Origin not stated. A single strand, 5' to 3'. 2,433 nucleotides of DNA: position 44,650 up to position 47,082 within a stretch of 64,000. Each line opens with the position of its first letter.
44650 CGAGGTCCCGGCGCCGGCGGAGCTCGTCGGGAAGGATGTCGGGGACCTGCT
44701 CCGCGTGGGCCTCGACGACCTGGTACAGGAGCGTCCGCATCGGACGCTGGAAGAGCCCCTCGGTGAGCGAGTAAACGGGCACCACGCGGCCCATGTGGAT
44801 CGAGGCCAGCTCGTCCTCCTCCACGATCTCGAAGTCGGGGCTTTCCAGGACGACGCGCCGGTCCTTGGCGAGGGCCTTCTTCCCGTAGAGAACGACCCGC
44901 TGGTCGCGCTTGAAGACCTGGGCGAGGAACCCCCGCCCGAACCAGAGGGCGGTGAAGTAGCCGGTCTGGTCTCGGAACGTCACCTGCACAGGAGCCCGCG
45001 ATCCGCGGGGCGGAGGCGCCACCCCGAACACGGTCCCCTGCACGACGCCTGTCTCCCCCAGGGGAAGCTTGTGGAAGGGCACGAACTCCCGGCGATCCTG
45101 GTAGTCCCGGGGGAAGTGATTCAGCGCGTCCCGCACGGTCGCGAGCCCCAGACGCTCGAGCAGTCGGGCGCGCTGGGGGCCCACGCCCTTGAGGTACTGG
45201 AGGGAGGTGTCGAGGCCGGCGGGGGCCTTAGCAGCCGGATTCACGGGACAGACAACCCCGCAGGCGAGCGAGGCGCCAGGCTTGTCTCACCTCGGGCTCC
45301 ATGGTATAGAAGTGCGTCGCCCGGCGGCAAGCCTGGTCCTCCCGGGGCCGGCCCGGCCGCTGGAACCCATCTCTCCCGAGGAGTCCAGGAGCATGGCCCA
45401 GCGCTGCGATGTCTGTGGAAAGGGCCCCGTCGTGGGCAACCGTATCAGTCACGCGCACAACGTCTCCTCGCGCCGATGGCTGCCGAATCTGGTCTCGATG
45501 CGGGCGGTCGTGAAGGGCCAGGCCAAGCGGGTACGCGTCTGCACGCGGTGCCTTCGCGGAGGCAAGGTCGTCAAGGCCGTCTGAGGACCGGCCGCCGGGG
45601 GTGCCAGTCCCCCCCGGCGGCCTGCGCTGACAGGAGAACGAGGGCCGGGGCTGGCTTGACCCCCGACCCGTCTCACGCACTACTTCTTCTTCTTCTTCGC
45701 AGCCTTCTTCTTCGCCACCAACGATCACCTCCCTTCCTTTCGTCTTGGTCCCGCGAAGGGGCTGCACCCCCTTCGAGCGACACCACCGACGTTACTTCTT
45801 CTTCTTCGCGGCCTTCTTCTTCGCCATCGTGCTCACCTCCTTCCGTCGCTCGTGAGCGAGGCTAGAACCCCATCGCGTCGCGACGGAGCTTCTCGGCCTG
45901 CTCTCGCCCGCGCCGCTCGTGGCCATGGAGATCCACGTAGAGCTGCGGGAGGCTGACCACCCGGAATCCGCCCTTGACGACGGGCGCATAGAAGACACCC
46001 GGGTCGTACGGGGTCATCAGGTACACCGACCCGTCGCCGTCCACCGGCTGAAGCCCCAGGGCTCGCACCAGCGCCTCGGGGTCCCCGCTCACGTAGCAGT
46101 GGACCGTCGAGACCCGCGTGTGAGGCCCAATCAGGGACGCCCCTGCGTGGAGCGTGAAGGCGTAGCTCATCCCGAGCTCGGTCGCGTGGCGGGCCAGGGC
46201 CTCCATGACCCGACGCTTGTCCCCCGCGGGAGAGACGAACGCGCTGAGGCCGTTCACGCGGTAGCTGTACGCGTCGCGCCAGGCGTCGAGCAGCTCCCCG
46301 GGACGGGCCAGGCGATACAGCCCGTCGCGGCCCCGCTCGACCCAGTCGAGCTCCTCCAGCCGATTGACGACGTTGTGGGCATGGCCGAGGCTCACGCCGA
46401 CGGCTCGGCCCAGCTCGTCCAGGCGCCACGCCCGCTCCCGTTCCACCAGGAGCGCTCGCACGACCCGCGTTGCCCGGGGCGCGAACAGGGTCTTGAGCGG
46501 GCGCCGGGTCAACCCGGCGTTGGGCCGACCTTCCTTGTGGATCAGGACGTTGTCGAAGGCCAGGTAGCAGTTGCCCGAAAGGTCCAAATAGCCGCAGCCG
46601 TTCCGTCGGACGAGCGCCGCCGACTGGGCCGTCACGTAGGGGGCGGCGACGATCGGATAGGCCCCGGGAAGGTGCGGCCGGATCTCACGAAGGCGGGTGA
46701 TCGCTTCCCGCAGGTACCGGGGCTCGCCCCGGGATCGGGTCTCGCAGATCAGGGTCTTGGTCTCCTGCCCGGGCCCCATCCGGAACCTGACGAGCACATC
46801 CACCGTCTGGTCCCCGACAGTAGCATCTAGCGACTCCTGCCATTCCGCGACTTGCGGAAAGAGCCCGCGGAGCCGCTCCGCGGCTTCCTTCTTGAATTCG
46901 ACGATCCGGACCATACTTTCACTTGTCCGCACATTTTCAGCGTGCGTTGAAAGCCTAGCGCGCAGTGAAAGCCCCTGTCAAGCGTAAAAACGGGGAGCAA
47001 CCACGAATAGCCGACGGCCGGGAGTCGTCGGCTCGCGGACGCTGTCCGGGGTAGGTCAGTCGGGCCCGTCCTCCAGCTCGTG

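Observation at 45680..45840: Two tandem, independently SD-driven micro-ORFs encoding 11-12-aa Lys/Ala peptides (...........) next to rpmB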

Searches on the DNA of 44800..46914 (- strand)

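Call 4: search_rna_families(source=window, start=44800, end=46400, threshold=evalue, max_evalue=10)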
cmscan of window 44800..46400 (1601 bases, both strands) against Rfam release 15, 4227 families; matches with E-value up to 10: 3.
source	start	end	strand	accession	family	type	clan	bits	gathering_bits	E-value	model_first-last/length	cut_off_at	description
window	45313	45377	-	RF02805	PyrR207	Gene; snRNA; snoRNA; HACA-box;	-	26.7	60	0.014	1-65/65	no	Pyrobaculum sRNA 207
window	45627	45687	+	RF04220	HCV_SL588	Cis-reg;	-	19.1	79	1.4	1-81/81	no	SL588 non-coding RNA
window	45863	45952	+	RF02133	HOXB13-AS1_2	Gene; lncRNA;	-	17.3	40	0.4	1-81/81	no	HOXB13 antisense RNA 1 conserved region 2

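Call 26: search_rna_families(sources=[L001, L013, L015, L018, L019, L021, L025, L026, L031, L041, L046, L057, L058, L063, L067, L069, L070, L076, L077, L078], threshold=gathering)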
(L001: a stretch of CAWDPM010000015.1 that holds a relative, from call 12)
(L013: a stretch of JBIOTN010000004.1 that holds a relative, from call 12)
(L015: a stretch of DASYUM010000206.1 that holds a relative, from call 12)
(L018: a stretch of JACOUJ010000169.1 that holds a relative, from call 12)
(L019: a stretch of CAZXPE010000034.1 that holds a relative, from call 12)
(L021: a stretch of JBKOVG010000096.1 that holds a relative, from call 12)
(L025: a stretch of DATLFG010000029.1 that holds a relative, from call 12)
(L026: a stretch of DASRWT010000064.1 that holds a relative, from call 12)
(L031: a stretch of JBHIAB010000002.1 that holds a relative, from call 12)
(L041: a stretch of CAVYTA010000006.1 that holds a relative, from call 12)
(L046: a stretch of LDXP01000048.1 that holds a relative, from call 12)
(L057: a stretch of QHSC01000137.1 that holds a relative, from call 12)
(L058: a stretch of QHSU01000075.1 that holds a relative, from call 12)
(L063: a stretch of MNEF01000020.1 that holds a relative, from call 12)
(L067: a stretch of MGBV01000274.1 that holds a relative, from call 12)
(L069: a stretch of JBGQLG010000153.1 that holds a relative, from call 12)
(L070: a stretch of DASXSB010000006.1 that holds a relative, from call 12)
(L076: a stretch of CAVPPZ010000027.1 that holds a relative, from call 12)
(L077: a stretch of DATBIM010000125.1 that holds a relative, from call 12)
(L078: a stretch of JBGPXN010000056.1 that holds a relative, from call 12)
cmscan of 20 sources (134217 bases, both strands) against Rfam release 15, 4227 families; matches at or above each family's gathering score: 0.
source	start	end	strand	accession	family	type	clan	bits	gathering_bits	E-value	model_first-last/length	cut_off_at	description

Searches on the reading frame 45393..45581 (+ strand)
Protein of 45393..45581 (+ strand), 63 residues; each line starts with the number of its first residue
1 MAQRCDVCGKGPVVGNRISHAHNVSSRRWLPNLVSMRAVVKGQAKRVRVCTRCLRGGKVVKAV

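Call 9: search_protein_families(library=pfam, proteins=[window:45393-45581:+], max_evalue=0.01)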
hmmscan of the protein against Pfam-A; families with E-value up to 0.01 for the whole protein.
window:45393-45581:+ (63 aa): 1 family
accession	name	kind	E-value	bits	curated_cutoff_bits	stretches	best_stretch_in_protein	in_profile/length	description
PF00830.24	Ribosomal_L28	-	7.2e-21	74.4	27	1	3-56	1-56/60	Ribosomal L28 family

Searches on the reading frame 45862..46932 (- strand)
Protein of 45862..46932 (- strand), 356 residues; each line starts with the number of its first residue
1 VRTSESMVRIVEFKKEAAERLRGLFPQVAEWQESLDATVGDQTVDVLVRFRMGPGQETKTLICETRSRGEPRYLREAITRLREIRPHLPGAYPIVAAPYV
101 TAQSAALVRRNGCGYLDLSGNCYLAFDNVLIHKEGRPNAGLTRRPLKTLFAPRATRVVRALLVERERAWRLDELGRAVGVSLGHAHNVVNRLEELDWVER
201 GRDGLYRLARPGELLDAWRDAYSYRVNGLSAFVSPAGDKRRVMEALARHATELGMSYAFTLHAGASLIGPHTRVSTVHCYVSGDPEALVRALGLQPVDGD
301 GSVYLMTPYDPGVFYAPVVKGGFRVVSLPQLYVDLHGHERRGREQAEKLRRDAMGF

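Call 7: find_encoding_contigs(protein=window:45862-46932:-, flank=3000, max_places=10)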
Protein window:45862-46932:- (356 aa): no gene with exactly this product is on record in the collection.
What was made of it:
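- Tried and rejected: Exact-protein look-up of the AbiEi-like protein: not on record (call 7).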

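Call 9: search_protein_families(library=pfam, proteins=[window:45865-46932:-], max_evalue=0.01)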
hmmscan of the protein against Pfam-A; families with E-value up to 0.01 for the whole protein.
window:45865-46932:- (356 aa): 5 families
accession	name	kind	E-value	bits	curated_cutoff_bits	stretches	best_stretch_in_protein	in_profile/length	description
PF09952.14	AbiEi_2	-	3.4e-06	27.9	21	1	207-350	1-138/143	Transcriptional regulator, AbiEi antitoxin, Type IV TA system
PF09339.16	HTH_IclR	-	5.3e-05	23.3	22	1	154-200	5-50/52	IclR helix-turn-helix domain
PF12802.13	MarR_2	-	0.0034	18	27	1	172-203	24-55/61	MarR family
PF25213.1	HVO_A0261_N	-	0.0052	17.1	35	0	158-214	14-69/86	HVO_A0261 N-terminal domain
PF01047.28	MarR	-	0.0066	16.7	24.6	0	167-203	16-52/59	MarR family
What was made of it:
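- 45862..46914 (-): Upstream gene: 350-aa wHTH + AbiEi_2-domain protein with no toxin partner. Its stop lies 34 nt before micro-ORF A. It probably supplies the transcript. Pfam call 9.
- On AbiE type IV toxin-antitoxin: PF09952 AbiEi_2 (E=3e-6, above the cut-off) and HTH_IclR (call 9).
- Closest known: AbiE type IV toxin-antitoxin system. Same: The upstream gene has the wHTH + AbiEi_2 architecture (call 9).
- Checked: The upstream minus-strand gene is a wHTH/AbiEi_2-domain protein (call 9).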

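Call 10: find_homologous_proteins(query=window:45865-46932:-)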
Query window:45865-46932:- (356 aa): 1099 proteins with E <= 0.001 among 8000 candidates; the best 120 are listed.
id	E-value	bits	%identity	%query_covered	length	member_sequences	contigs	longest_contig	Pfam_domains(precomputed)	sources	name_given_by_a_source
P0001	7.8e-232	787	99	98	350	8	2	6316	PF09952.15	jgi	jgi:hypothetical protein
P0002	6.6e-217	737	93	98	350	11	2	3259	-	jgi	jgi:hypothetical protein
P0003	4.1e-215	732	92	98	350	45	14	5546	PF09952.15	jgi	jgi:hypothetical protein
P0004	8.7e-215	730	93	98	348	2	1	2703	-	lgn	-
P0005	5.9e-214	728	91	98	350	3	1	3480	-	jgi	jgi:hypothetical protein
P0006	7.5e-214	727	91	98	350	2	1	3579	-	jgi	jgi:hypothetical protein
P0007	2.9e-213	725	91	98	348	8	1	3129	PF09952.15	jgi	jgi:hypothetical protein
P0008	1.2e-211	720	90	98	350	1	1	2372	-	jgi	jgi:hypothetical protein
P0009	4.2e-211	718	91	98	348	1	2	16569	-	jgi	jgi:hypothetical protein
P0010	4.0e-210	715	89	98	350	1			PF09339.17,PF09952.15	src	-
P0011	1.5e-209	713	91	98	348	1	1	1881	-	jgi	jgi:hypothetical protein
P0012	5.6e-209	711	89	98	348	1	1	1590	PF09952.15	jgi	jgi:hypothetical protein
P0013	1.0e-208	711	89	98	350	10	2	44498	-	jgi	jgi:hypothetical protein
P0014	2.2e-207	706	89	98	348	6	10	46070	-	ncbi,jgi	ncbi:MAG TPA: hypothetical protein VIB60_03625 [Methylomirabilota bacterium]|jgi:hypothetical protei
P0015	2.3e-207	706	90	98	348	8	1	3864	-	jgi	jgi:Transcriptional regulator, AbiEi antitoxin, Type IV TA system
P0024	4.0e-204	695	88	98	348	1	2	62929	PF09952.15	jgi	jgi:hypothetical protein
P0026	2.0e-202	690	88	98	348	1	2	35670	PF09952.15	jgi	jgi:hypothetical protein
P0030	1.1e-189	648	81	98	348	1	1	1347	PF09952.15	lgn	-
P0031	1.2e-189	648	82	98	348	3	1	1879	PF09339.17,PF09952.15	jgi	jgi:hypothetical protein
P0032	6.3e-189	645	81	98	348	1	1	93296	PF09952.15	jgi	jgi:hypothetical protein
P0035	2.6e-185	634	80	98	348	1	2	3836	PF09952.15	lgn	-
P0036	2.0e-184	631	82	98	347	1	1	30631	PF09952.15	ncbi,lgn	-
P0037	5.2e-184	629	82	98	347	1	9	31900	PF09952.15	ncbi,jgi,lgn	jgi:hypothetical protein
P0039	4.3e-183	626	80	98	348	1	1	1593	PF09339.17,PF09952.15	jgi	jgi:hypothetical protein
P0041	1.4e-182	625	79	98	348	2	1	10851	PF09339.17,PF09952.15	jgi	jgi:hypothetical protein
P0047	3.5e-173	594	75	98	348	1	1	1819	PF09952.15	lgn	-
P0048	4.0e-171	587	75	98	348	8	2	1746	PF09952.15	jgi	jgi:hypothetical protein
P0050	2.6e-170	584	73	98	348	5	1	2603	PF09952.15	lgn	-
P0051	3.7e-170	584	73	98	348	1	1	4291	PF09952.15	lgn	-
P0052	7.2e-170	583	73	98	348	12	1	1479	PF09952.15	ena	-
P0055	6.0e-169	580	74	98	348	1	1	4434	PF09952.15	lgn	-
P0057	7.4e-169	579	73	98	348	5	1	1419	PF09952.15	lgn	-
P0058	7.7e-169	579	73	98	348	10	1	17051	PF09952.15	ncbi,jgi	jgi:hypothetical protein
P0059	2.0e-168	578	72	98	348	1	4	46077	PF09952.15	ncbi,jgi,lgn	-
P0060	1.0e-167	576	71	98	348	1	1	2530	PF09952.15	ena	-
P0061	1.5e-167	575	72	98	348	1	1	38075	PF09952.15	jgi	jgi:hypothetical protein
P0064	3.6e-167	574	72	98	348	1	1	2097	PF09952.15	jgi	jgi:Transcriptional regulator, AbiEi antitoxin, Type IV TA system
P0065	6.1e-167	573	71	98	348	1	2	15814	PF09952.15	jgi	jgi:transcriptional regulator with AbiEi antitoxin domain of type IV toxin-antitoxin system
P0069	1.4e-166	572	71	98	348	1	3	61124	PF09952.15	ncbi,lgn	-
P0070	2.1e-166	571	71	98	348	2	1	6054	PF09952.15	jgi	jgi:hypothetical protein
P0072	9.5e-166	569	71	98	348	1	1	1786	PF09952.15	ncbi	-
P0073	1.7e-165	568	70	98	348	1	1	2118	PF09952.15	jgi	jgi:Transcriptional regulator, AbiEi antitoxin, Type IV TA system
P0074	2.1e-165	568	72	98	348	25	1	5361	PF09952.15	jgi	jgi:hypothetical protein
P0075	2.8e-165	568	70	98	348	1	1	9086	PF09952.15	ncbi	ncbi:MAG: type IV toxin-antitoxin system AbiEi family antitoxin [Candidatus Rokuibacteriota bacteriu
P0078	2.8e-164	564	71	98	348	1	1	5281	PF09952.15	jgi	jgi:hypothetical protein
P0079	7.9e-164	563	72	98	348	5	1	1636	PF09952.15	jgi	jgi:hypothetical protein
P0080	1.1e-163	562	72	98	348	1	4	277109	PF09952.15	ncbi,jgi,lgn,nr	ncbi:MAG TPA: type IV toxin-antitoxin system AbiEi family antitoxin [Methylomirabilota bacterium]|jg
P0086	1.9e-162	558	71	98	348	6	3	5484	PF09952.15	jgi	jgi:hypothetical protein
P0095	4.1e-160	551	74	90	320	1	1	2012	PF09952.15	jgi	jgi:hypothetical protein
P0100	2.1e-158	545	69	98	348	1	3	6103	PF09952.15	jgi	jgi:hypothetical protein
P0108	1.5e-154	532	69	98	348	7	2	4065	PF09952.15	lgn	-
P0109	1.0e-153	530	73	90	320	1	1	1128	PF09952.15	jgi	jgi:hypothetical protein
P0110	4.1e-152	524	91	70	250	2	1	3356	PF09952.15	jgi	jgi:hypothetical protein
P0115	7.1e-139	481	100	61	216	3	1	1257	PF09339.17,PF09952.15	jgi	jgi:hypothetical protein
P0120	2.1e-133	463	58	99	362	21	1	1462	PF09952.15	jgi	jgi:hypothetical protein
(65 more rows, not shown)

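Call 12: find_related_loci(query=A1, collection=genome_contigs, flank=3000)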
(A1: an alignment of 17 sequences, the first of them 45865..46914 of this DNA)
Query A1 (350 aa) in genome_contigs; peptide patterns used: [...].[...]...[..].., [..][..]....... (x = any residue, [..] = any of these).
124 stretches matched a pattern; 97 encode a relative of the query (tblastn E <= 1e-3); the best 80 are kept; 80 distinct loci.
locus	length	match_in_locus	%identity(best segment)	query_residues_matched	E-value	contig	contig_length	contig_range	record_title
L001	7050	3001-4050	93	1-350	0e+0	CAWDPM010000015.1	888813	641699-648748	MAG: uncultured Candidatus Rokubacteria bacterium isolate MFD04850.bin.1.411 genome assembly, contig: contig_2730, whole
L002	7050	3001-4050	93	1-350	0e+0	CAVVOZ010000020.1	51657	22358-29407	MAG: uncultured Candidatus Rokubacteria bacterium isolate MFD02242.bin.2.101 genome assembly, contig: contig_27026, whol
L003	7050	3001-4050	92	1-350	0e+0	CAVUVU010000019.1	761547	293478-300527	MAG: uncultured Candidatus Rokubacteria bacterium isolate MFD05567.bin.2.187 genome assembly, contig: contig_9784, whole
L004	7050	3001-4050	90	1-350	0e+0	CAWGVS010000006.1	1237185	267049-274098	MAG: uncultured Candidatus Rokubacteria bacterium isolate MFD02242.bin.2.73 genome assembly, contig: contig_6120, whole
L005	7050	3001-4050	92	1-350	0e+0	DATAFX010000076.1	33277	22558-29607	MAG TPA_asm: Candidatus Methylomirabilota bacterium isolate SMAG_U6814 k141_1989098, whole genome shotgun sequence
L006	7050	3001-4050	91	1-350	0e+0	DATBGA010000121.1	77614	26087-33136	MAG TPA_asm: Candidatus Methylomirabilota bacterium isolate SMAG_U3825 k141_2869236, whole genome shotgun sequence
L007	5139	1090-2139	90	1-350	0e+0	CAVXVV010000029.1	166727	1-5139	MAG: uncultured Candidatus Rokubacteria bacterium isolate MFD04850.bin.2.156 genome assembly, contig: contig_1482, whole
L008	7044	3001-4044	89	1-350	0e+0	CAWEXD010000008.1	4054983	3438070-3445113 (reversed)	MAG: uncultured Candidatus Rokubacteria bacterium isolate MFD06229.bin.1.275 genome assembly, contig: contig_3626, whole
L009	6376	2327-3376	87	1-350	0e+0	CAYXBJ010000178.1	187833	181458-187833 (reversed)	MAG TPA_asm: uncultured bacterium isolate binchicken_co279_6 genome assembly, contig: k141_4087096, whole genome shotgun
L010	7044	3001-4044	85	1-350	0e+0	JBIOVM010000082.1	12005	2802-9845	MAG: Candidatus Rokuibacteriota bacterium isolate MAG108 k127_2376520, whole genome shotgun sequence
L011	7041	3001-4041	81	1-350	0e+0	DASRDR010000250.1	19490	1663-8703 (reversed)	MAG TPA_asm: Candidatus Methylomirabilota bacterium isolate SMAG_U9985 k141_1297028, whole genome shotgun sequence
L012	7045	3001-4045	88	1-350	1e-177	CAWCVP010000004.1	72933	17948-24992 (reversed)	MAG: uncultured Candidatus Rokubacteria bacterium isolate MFD00962.bin.2.92 genome assembly, contig: contig_120351, whol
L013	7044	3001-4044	71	1-350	8e-171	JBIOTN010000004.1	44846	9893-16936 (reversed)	MAG: Candidatus Rokuibacteriota bacterium isolate MAG159 k127_1054897, whole genome shotgun sequence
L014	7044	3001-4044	73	1-350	4e-170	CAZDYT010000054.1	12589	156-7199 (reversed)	MAG TPA_asm: uncultured bacterium isolate binchicken_co95_48 genome assembly, contig: NODE_2452_length_12589_cov_7.25953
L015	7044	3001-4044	72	1-350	2e-167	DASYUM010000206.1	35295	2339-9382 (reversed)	MAG TPA_asm: Candidatus Methylomirabilota bacterium isolate SMAG_U4595 k141_548987, whole genome shotgun sequence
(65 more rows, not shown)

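Call 34: search_protein_representatives(protein=window:45865-46914:-)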
Query: 350 residues. Proteins with E-value up to 0.001 (for the whole library): 3513; up to 1e-10: 1774; up to 1e-30: 374. The best 150 are listed.
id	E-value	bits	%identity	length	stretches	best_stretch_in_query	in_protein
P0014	6.2e-208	706.2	90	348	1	1-350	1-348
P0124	1.0e-129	449.0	93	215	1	137-350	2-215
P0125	4.4e-96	338.4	61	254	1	98-350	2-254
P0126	3.6e-87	309.1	89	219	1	1-162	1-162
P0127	4.2e-64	233.2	39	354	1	18-348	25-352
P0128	5.7e-63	229.5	38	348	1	5-350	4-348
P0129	9.2e-63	228.8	40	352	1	46-350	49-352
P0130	9.4e-63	228.8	52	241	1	71-283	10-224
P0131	1.7e-62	227.9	41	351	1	52-342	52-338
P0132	1.6e-61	224.7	38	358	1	24-346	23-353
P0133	3.1e-61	223.8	60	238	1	25-204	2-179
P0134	9.1e-61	222.2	39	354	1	42-345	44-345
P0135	6.7e-60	219.4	41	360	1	51-350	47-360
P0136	2.2e-59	217.7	56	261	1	46-282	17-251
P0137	3.6e-59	217.0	40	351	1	18-349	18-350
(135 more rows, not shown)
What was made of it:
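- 45862..46914 (-): Homologues calls 10, 34.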

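Call 35: find_encoding_contigs(protein=P0127, flank=2500, max_places=3)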
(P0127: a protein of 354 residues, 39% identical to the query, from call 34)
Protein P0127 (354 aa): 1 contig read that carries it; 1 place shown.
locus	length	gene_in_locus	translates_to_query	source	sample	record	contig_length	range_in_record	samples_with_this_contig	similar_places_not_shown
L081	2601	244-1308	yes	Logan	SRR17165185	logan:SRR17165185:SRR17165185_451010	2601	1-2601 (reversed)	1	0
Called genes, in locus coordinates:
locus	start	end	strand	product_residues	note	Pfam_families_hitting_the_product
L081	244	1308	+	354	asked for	-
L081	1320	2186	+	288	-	-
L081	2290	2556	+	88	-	PF05940:NnrS (weak)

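Call 36: search_protein_families(library=pfam, proteins=[L081:1320-2183:+, P0127, P0128, P0131], max_evalue=0.01)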
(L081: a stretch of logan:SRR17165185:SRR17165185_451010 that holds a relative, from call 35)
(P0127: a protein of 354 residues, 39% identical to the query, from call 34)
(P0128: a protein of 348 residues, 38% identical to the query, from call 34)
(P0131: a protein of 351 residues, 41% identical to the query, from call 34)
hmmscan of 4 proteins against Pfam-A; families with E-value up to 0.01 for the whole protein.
L081:1320-2183:+ (288 aa): 0 families

P0127 (354 aa): 0 families

P0128 (348 aa): 1 family
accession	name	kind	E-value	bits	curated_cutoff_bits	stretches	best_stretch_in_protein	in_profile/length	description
PF09952.14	AbiEi_2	-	7.8e-08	33.2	21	1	201-345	3-141/143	Transcriptional regulator, AbiEi antitoxin, Type IV TA system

P0131 (351 aa): 1 family
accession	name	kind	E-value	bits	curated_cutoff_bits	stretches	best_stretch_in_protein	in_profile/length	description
PF09952.14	AbiEi_2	-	4.9e-12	46.8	21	1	200-344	1-142/143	Transcriptional regulator, AbiEi antitoxin, Type IV TA system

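Call 37: find_encoding_contigs(protein=P0128, flank=2500, max_places=3)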
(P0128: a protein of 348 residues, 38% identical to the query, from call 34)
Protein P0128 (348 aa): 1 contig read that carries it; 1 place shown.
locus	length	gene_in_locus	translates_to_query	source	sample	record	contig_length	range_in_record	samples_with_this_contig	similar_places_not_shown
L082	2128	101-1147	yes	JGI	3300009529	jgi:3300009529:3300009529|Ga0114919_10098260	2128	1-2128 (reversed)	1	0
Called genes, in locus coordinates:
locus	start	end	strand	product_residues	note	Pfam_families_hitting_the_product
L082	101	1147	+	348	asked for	PF09952:AbiEi_2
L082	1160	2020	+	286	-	-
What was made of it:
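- Closest known: AbiE type IV toxin-antitoxin system. Same: The micro-ORFs sit where the partner gene sits in distant homologues (calls 35, 37).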

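Call 38: search_protein_families(library=padloc, proteins=[L081:1320-2183:+, L082:1160-2017:+, window:45865-46914:-], max_evalue=0.1)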
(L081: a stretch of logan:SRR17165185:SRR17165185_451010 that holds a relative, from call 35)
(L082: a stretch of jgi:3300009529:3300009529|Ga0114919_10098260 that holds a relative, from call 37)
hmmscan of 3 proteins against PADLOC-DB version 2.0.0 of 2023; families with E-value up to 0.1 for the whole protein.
L081:1320-2183:+ (288 aa): 0 families

L082:1160-2017:+ (286 aa): 1 family
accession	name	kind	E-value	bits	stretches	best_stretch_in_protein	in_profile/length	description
PDLC02305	AbiEii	-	0.045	11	1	162-211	143-192/306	AbiEii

window:45865-46914:- (350 aa): 2 families
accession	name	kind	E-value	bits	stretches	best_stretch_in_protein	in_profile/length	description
PDLC04368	PDC-M05A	-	0.0028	15.5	1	140-198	7-65/201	-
PDLC01438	Csa3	-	0.068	11.2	1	140-214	142-215/305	"CAS-I,CAS-II,CAS-III,CAS-IV,CAS-V,CAS-VI; associated_signaling"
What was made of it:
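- On AbiE type IV toxin-antitoxin: It is present only next to two distant homologues (calls 35-38).
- Two distant homologues (38-39% identity) are each followed 11-12 nt later by a gene of about 287 aa. One of these has a weak AbiEii match, E=0.045 (calls 34-38).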

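Call 39: search_protein_families(library=ncbifam, proteins=[L081:1320-2183:+, L082:1160-2017:+, window:45865-46914:-], max_evalue=0.1)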
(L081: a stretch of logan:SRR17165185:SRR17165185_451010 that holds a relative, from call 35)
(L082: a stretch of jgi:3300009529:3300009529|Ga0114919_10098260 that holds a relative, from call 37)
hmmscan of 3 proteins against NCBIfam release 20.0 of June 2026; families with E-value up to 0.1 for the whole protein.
L081:1320-2183:+ (288 aa): 0 families

L082:1160-2017:+ (286 aa): 0 families

window:45865-46914:- (350 aa): 0 families
